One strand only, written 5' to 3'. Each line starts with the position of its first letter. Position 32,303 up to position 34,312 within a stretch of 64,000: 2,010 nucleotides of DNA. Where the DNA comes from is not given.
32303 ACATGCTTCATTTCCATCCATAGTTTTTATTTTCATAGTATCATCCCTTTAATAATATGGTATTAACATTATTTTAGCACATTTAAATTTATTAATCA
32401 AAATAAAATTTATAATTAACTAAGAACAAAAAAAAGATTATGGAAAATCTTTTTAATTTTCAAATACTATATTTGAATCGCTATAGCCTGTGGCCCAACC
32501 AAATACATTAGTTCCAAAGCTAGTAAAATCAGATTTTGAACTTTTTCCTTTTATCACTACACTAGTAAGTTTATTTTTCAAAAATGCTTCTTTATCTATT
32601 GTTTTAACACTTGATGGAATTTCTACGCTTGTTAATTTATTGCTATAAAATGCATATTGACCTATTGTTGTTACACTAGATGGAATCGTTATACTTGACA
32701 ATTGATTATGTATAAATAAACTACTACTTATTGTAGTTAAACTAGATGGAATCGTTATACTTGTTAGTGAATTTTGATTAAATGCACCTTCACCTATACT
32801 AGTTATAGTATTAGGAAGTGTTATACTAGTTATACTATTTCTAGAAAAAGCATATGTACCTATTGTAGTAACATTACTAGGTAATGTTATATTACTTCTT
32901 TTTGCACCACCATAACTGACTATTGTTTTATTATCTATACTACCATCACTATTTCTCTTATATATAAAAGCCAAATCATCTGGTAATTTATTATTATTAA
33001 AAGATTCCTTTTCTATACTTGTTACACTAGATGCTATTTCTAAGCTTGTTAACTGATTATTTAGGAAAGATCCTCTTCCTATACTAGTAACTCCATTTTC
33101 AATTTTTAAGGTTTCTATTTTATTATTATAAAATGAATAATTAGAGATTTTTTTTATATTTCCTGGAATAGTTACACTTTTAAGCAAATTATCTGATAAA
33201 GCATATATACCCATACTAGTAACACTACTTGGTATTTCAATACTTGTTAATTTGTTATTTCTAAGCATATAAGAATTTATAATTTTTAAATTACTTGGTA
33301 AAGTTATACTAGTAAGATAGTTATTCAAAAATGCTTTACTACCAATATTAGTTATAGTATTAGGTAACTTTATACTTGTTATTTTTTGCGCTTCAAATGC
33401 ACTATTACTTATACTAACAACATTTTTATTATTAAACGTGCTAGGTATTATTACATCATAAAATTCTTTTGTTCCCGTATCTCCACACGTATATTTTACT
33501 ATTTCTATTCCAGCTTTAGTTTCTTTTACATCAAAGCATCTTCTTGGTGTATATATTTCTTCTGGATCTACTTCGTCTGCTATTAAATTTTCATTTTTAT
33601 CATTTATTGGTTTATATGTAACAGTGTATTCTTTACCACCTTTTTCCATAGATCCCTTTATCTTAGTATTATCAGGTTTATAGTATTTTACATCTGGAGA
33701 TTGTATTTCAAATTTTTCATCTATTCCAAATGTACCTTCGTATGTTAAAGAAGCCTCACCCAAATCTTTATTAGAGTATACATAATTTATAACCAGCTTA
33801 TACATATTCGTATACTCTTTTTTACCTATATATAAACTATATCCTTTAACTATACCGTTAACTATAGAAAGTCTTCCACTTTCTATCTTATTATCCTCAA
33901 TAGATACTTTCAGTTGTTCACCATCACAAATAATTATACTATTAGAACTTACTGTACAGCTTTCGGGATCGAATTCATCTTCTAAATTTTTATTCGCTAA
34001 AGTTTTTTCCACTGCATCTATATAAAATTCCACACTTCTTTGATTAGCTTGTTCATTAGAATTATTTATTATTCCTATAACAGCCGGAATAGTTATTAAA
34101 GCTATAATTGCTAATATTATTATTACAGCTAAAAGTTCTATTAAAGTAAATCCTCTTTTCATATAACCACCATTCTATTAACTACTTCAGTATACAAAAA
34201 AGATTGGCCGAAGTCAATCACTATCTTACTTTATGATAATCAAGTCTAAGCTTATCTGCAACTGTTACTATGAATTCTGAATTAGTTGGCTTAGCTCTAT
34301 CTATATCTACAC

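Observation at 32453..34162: Second pilin-LRR paralog sits 58 nt downstream of spo0A with only a weak hairpin between them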

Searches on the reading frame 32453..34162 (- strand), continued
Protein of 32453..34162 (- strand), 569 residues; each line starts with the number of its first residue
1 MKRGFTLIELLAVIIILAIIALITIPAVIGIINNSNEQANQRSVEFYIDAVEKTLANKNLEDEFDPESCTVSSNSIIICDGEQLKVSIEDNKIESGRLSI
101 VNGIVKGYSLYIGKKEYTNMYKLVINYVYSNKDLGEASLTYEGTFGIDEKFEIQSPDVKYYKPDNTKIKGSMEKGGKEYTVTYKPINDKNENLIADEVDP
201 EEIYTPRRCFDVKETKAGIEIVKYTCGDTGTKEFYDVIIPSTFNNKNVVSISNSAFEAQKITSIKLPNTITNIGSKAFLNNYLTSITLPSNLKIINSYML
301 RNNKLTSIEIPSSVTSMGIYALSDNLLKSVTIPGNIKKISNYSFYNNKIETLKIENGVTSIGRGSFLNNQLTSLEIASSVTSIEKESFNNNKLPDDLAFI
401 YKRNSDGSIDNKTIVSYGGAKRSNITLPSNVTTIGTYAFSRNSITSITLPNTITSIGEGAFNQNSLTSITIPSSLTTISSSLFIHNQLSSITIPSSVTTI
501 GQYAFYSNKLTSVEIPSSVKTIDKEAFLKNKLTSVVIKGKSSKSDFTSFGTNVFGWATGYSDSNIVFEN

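Call 33: search_solved_structures(query=window:32453-34162:-, max_evalue=0.01)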
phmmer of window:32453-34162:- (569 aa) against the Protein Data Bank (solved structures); distinct sequences matched with E-value up to 0.01: 40.
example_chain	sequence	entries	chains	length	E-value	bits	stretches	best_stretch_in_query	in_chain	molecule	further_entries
4fs7_A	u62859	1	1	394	6e-30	107.4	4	417-524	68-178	Uncharacterized protein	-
4gt6_A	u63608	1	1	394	1.2e-24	89.9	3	427-531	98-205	Cell surface protein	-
4h09_A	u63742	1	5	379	4e-24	88.2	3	423-524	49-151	Hypothetical leucine rich repeat protein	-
4fdw_A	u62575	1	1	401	1.7e-17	66.3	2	246-356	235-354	leucine rich hypothetical protein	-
4fd0_A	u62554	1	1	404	1.4e-15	60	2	415-535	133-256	Leucine rich hypothetical protein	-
6nyr_A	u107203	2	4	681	9e-13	50.8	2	259-518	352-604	Crov588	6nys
2omt_A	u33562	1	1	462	2.6e-09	39.3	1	260-400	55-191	Internalin-A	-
2omu_A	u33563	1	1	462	7.7e-09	37.8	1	259-400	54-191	Internalin-A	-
2omx_A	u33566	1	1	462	8.3e-09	37.7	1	260-399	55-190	Internalin-A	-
6mlx_A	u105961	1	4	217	1.7e-08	36.7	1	410-527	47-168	Leucine-rich repeat protein TpLRR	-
8h62_A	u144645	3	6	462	3.4e-08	35.6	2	259-399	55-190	Internalin A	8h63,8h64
1o6s_A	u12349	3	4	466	3.6e-08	35.6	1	259-399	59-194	INTERNALIN A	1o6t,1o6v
2omz_A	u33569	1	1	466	5.9e-08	34.9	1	259-401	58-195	Internalin-A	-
5il7_A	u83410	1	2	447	7.9e-08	34.4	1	428-552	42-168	Rab family protein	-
4oju_A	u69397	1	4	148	1.1e-07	34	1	452-539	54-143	hypothetical leucine rich repeat protein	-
8pfb_G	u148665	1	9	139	0.00065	21.5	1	5-67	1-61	Type IV pilin PilE1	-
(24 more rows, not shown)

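Call 37: find_encoding_contigs(protein=P0001, flank=3000, max_places=3)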
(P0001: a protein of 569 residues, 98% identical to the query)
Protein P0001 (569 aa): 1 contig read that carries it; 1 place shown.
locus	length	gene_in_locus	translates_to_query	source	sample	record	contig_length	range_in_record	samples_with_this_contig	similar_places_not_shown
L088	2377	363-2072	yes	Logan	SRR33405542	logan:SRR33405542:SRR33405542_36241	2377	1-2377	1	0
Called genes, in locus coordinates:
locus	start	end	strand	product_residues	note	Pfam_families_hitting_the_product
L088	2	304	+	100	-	?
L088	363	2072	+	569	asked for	PF07963:N_methyl (weak), PF13306:LRR_5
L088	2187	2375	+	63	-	?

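Call 38: find_encoding_contigs(protein=P0004, flank=10000, max_places=2)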
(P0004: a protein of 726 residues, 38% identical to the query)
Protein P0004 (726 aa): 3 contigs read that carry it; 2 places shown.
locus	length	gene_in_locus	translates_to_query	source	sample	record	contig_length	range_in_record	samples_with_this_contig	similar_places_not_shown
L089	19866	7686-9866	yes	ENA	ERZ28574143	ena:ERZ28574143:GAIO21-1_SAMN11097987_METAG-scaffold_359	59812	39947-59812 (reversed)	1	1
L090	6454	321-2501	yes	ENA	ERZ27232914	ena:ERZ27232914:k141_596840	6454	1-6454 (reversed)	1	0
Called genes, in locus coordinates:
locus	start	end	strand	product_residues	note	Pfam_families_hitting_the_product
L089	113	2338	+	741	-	PF00512:HisKA, PF02518:HATPase_c, PF00072:Response_reg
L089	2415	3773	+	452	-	-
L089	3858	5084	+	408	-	PF00464:SHMT, PF00155:Aminotran_1_2, PF01041:DegT_DnrJ_EryC1 (weak)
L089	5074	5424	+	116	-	PF00581:Rhodanese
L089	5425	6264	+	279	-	PF00763:THF_DHG_CYH, PF02882:THF_DHG_CYH_C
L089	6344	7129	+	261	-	PF00106:adh_short, PF13561:adh_short_C2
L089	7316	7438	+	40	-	-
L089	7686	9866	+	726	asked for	PF07963:N_methyl, PF13306:LRR_5, PF05725:FNIP (faint), PF13306:LRR_5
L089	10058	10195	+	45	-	-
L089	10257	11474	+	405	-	PF00140:Sigma70_r1_2, PF04542:Sigma70_r2, PF04539:Sigma70_r3, PF04545:Sigma70_r4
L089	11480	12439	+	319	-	PF04542:Sigma70_r2, PF04539:Sigma70_r3 (weak), PF04545:Sigma70_r4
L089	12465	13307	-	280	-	-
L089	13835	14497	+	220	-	PF02698:DUF218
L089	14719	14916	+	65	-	-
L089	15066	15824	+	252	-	PF14512:TM1586_NiRdase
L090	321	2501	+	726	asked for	PF07963:N_methyl, PF13306:LRR_5, PF05725:FNIP (faint), PF13306:LRR_5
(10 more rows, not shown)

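Call 39: find_encoding_contigs(protein=P0070, flank=10000, max_places=2)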
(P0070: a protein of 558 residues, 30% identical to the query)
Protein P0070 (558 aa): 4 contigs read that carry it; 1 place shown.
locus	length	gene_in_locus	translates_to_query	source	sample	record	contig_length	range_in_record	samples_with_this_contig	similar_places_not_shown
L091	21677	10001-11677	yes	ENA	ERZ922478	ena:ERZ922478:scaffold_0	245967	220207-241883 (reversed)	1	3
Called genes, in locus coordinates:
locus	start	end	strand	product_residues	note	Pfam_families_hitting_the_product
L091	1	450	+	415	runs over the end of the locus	-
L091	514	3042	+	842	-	PF01624:MutS_I, PF05188:MutS_II (weak), PF05192:MutS_III, PF05190:MutS_IV, PF00488:MutS_V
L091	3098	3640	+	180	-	PF01765:RRF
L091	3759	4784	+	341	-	PF07963:N_methyl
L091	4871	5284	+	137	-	PF01029:NusB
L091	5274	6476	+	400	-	PF13742:tRNA_anti_2, PF01336:tRNA_anti-codon, PF02601:Exonuc_VII_L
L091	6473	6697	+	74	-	PF02609:Exonuc_VII_S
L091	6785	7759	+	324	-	PF05580:Peptidase_S55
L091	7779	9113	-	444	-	PF03448:MgtE_N, PF00571:CBS, PF01769:MgtE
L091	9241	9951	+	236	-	PF01255:Prenyltransf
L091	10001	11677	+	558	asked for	PF07963:N_methyl (weak), PF13306:LRR_5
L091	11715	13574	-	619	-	PF02401:LYTB, PF00348:polyprenyl_synt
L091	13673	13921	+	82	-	PF06135:IreB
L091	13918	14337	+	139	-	PF03652:RuvX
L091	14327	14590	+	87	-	PF06949:DUF1292 (weak)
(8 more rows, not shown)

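Call 75: find_encoding_contigs(protein=P0046, flank=10000, max_places=1)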
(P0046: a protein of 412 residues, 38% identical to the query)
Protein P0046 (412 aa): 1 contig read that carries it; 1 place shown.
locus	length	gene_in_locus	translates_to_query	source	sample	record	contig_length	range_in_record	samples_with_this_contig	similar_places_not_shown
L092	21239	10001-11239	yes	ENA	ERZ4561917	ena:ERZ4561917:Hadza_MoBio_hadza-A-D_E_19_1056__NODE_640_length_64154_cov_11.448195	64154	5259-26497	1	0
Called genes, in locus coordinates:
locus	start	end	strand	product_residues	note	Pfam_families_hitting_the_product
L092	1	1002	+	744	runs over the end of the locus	PF03717:PBP_dimer, PF03793:PASTA (faint), PF00905:Transpeptidase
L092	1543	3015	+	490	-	-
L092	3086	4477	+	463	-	PF01406:tRNA-synt_1e, PF01921:tRNA-synt_1f (faint), PF09190:DALR_2 (weak)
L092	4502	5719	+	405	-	PF17785:PUA_3, PF10672:Methyltrans_SAM, PF02475:TRM5-TYW2_MTfase, PF03602:Cons_hypoth95, PF05175:MTS, PF06325:PrmA (weak), PF13649:Methyltransf_25 (weak), PF13847:Methyltransf_31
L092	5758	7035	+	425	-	-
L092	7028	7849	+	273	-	PF07934:OGG_N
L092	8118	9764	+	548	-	PF00749:tRNA-synt_1c, PF19269:Anticodon_2 (weak)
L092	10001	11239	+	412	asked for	PF07963:N_methyl, PF13306:LRR_5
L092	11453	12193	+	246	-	-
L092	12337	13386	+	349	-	PF00318:Ribosomal_S2, PF07498:Rho_N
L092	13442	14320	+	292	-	PF25025:EF-Ts_N (weak), PF00889:EF_TS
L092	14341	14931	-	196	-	PF01205:Impact_N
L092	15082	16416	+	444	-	PF08341:TED (weak), PF17802:SpaA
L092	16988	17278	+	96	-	PF02686:GatC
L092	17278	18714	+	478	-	PF01425:Amidase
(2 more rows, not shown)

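Call 76: find_encoding_contigs(protein=P0014, flank=10000, max_places=2)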
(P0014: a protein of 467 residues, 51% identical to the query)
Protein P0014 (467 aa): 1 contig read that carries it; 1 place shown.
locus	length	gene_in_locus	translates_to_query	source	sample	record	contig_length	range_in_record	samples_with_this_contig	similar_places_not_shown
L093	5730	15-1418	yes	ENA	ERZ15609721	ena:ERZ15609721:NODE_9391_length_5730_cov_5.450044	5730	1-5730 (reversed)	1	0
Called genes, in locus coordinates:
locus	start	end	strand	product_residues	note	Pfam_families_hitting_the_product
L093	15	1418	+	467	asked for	PF07963:N_methyl, PF13306:LRR_5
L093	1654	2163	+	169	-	-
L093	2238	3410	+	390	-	PF00817:IMS, PF11798:IMS_HHH (weak), PF21999:IMS_HHH_1 (weak), PF11799:IMS_C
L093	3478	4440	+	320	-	PF01368:DHH, PF02272:DHHA1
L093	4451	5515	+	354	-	PF07963:N_methyl (weak)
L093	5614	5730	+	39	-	?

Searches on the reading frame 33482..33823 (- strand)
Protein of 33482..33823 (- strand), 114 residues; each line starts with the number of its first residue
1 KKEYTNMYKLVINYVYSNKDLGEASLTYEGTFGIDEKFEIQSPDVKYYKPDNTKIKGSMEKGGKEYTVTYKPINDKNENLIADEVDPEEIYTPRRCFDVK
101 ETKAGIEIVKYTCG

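Call 59: search_protein_families(library=pfam, proteins=[window:33482-33823:-], max_evalue=10)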
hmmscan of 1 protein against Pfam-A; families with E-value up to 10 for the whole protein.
seq(114 aa): 2 families
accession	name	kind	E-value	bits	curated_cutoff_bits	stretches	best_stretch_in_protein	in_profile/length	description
PF09373.15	PMBR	-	0.1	13.1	24.9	1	1-19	7-25/33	Pseudomurein-binding repeat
PF17966.7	Muc_B2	-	0.22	12.5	23.5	1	39-73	62-99/100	Muc B2-like domain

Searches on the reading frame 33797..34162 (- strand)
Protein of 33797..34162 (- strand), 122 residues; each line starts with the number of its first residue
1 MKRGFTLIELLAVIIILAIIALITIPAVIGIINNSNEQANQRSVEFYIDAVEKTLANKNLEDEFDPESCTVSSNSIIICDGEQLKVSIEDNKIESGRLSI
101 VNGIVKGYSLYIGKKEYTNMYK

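Call 64: predict_structure(alignment_id=A4)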
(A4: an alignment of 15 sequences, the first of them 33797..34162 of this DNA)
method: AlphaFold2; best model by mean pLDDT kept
length: 122 residues; sequences in the alignment: 15
mean_pLDDT: 84.0   pTM: 0.63
mean pLDDT of the five models: 84.0, 82.3, 80.7, 80.7, 79.1
residues with pLDDT >= 90: 26; 70-90: 90; 50-70: 4; < 50: 2
segments of 3 or more residues with pLDDT < 50: none
pLDDT, mean of each block of 10 residues (from residue 1): 75 94 81 80 89 83 79 85 83 88 87 87 60
secondary structure, 60 per line:
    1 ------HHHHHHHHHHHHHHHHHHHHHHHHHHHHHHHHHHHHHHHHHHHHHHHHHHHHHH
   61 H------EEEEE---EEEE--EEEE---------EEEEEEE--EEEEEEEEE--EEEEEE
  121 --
elements in order: H7-61 E68-72 E76-79 E82-85 E95-101 E104-112 E115-120

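Call 66: fold_search(model_id=the predicted structure, library=pdb)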
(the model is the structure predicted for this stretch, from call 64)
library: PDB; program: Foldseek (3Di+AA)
matches with E <= 10: 219; with E <= 0.001: 0
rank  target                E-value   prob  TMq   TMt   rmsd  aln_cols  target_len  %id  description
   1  2w7q_A                1.2e-01  0.25  0.21  0.15   8.3        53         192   21  Structure of Pseudomonas aeruginosa LolA (released 2009-12-29)
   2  8dx4_B                1.7e-01  0.63  0.36  0.11   6.8        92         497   17  Clostridioides difficile R20291 minor pilin - PilW fused with Maltose Binding Protein (released 2022-09-21)
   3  8d3d_A                3.0e-01  0.16  0.17  0.02  11.2        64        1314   14  VWF tubule derived from dimeric D1-A1 (released 2022-07-06)
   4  7svw_B                7.6e-01  0.12  0.22  0.08   6.7        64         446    9  Strand-transfer complex of TnsB from ShCAST (released 2022-08-10)
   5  9nz5_D                8.1e-01  0.05  0.16  0.12   7.6        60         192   15  MERSmut-CoV M protein dimer in complex with FAb B (released 2025-10-29)
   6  3woc_A                8.7e-01  0.09  0.21  0.19   9.4        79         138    9  Crystal structure of a prostate-specific WGA16 glycoprotein lectin, form II (released 2014-12-31)
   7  6ok2_F                8.7e-01  0.07  0.19  0.09  10.6        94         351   14  PilT4 from Geobacter metallireducens bound to ADP: C3ocococ conformation (released 2019-11-20)
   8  5bpe                  1.2e+00  0.03  0.15  0.12  11.6        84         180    7  Crystal structure of EV71 3Cpro in complex with a potent and selective Inhibitor (released 2015-11-25)
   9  8d3c_A                1.3e+00  0.08  0.19  0.02  11.9        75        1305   12  VWF tubule derived from monomeric D1-A1 (released 2022-07-06)
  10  6z3c_AAA              1.4e+00  0.05  0.15  0.06  12.6        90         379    8  High resolution structure of RgNanOx (released 2020-06-03)
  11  6toa_A                1.5e+00  0.06  0.17  0.07   8.8        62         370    8  Neck of empty GTA particle computed with C6 symmetry (released 2020-07-22)
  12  2zu1_A                1.5e+00  0.02  0.14  0.11  11.1        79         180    6  crystal structure of CVB3 3C protease mutant C147A (released 2009-01-13)
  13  6ojz_D                1.6e+00  0.03  0.17  0.07  11.6       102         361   14  PilT4 from Geobacter metallireducens bound to ADP with partial occupancy: C3ocococ conformation (released 2019-11-20)
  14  3wob                  1.7e+00  0.06  0.21  0.19   9.4        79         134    9  Crystal structure of a prostate-specific WGA16 glycoprotein lectin, form I (released 2014-12-31)
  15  8cgm_A                1.7e+00  0.06  0.20  0.14  10.2        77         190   10  Structure of the lipoprotein transporter LolA from Porphyromonas gingivalis (released 2023-06-21)
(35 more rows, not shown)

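Call 70: search_solved_structures(query=A4, max_evalue=0.01, show_alignments=2)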
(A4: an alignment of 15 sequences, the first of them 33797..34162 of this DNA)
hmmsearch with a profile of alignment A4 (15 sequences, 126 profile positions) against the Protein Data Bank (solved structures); distinct sequences matched with E-value up to 0.01: 20.
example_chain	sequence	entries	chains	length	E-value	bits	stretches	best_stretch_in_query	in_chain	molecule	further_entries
9egp_A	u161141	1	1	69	8.3e-11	45.5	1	2-60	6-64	Geopilin domain 1 protein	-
9lab_B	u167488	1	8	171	1.4e-10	44.7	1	1-44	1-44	MSHA major pilin subunit MshA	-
8pfb_G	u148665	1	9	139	3.4e-10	43.5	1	7-68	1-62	Type IV pilin PilE1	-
7tgg_A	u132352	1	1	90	9.1e-10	42.1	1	2-61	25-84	Geopilin domain 1 protein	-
1oqw_A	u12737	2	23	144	3.9e-08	36.8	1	7-59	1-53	Fimbrial protein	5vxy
9laa_A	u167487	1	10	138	1.5e-07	34.9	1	1-58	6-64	Type IV pilin protein PilA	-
8tum_e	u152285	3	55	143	1.6e-07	34.8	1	7-66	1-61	Type IV major pilin protein PilA | Pilin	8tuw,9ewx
2m7g_A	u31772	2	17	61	4e-07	33.6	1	7-62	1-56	Geopilin domain 1 protein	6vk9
6xxd_A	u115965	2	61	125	4.2e-07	33.5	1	7-110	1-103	PilA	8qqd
8qqj_J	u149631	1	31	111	4.9e-07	33.3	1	7-70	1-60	Type IV narrow pilus major component PilA5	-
8tj2_C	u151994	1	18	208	6.7e-07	32.8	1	7-55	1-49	Type IV major pilin protein PilA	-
6xxe_A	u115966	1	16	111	8.2e-07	32.6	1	7-64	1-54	Uncharacterized protein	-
8tob_GA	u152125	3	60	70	3.4e-06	30.6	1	8-56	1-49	Fimbrial protein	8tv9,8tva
8p3b_A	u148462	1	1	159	8e-06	29.4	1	7-94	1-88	Fimbrial protein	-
2hi2_A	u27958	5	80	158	1.8e-05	28.2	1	7-91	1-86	Fimbrial protein | PilA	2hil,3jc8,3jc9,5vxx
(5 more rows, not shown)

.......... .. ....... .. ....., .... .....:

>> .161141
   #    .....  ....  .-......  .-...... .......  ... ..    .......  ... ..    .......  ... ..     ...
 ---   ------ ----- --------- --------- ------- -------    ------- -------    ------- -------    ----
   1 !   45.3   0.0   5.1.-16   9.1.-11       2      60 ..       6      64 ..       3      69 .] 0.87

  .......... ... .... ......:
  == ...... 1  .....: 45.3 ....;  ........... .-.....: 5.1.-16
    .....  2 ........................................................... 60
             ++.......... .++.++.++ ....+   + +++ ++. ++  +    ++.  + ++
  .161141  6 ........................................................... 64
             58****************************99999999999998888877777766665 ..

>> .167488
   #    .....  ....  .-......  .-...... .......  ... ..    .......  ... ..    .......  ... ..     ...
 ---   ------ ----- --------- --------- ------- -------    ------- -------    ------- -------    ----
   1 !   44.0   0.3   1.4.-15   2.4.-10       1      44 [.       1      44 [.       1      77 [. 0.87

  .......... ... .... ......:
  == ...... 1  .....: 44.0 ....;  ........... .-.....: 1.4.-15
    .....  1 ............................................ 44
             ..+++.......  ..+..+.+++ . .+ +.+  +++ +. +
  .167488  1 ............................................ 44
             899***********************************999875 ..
